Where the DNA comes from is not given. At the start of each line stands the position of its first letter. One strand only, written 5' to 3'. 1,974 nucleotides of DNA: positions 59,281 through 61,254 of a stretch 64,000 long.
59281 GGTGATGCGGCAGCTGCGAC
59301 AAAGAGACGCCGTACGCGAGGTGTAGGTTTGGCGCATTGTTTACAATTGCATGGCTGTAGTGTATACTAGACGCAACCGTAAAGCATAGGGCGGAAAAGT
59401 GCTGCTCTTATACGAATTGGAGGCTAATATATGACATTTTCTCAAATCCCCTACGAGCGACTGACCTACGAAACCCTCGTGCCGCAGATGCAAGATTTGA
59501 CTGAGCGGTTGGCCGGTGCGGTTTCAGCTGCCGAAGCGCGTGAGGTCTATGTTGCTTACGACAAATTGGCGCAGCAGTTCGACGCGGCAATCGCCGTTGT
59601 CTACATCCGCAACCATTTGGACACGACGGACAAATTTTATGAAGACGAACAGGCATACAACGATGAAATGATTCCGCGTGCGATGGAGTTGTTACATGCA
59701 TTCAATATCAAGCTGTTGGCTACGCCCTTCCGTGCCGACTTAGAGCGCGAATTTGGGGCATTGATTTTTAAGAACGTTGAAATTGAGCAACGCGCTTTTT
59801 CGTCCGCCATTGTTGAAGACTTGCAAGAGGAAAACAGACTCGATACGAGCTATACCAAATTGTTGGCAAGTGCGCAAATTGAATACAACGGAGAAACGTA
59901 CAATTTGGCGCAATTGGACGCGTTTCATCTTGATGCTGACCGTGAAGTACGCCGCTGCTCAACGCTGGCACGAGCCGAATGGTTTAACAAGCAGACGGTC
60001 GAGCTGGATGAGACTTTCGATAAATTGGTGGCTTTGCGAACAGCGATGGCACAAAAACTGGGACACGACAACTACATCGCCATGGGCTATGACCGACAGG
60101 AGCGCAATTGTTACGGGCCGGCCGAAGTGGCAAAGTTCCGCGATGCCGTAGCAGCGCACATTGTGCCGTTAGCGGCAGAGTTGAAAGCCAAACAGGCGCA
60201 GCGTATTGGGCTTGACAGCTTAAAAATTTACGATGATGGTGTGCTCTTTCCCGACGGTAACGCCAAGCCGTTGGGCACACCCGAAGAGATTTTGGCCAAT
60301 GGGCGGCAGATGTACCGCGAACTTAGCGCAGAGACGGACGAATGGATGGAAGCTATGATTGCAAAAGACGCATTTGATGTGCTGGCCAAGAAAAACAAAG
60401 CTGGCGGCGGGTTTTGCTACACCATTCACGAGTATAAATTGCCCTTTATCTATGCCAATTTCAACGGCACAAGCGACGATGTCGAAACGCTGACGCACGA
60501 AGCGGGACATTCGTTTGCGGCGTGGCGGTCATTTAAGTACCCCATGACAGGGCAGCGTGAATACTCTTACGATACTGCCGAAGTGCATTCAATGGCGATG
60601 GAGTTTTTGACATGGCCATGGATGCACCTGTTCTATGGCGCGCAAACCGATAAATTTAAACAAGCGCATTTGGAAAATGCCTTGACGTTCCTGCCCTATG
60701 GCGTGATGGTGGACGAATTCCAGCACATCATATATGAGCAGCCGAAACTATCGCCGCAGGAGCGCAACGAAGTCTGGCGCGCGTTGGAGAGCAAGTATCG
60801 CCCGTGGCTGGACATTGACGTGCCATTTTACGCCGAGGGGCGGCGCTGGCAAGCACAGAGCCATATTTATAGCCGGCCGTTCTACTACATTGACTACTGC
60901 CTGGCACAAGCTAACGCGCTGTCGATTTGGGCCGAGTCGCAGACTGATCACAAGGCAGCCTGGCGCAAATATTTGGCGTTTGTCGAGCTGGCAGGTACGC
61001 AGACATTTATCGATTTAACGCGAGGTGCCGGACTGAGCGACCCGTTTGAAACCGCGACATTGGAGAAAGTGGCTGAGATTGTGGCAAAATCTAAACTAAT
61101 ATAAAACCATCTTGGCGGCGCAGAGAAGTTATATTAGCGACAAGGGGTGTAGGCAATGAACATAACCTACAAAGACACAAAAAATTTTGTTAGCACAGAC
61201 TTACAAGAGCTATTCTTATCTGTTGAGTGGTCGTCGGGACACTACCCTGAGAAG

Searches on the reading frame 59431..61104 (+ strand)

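Call 48: search_protein_families(library=pfam, proteins=[window:59431-61104:+], max_evalue=0.0001)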
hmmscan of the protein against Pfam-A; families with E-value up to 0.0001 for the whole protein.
window:59431-61104:+ (557 aa): 1 family
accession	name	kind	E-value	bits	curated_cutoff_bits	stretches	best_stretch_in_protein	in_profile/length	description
PF01432.26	Peptidase_M3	-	1.9e-30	107.1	27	1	168-547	5-455/457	Peptidase family M3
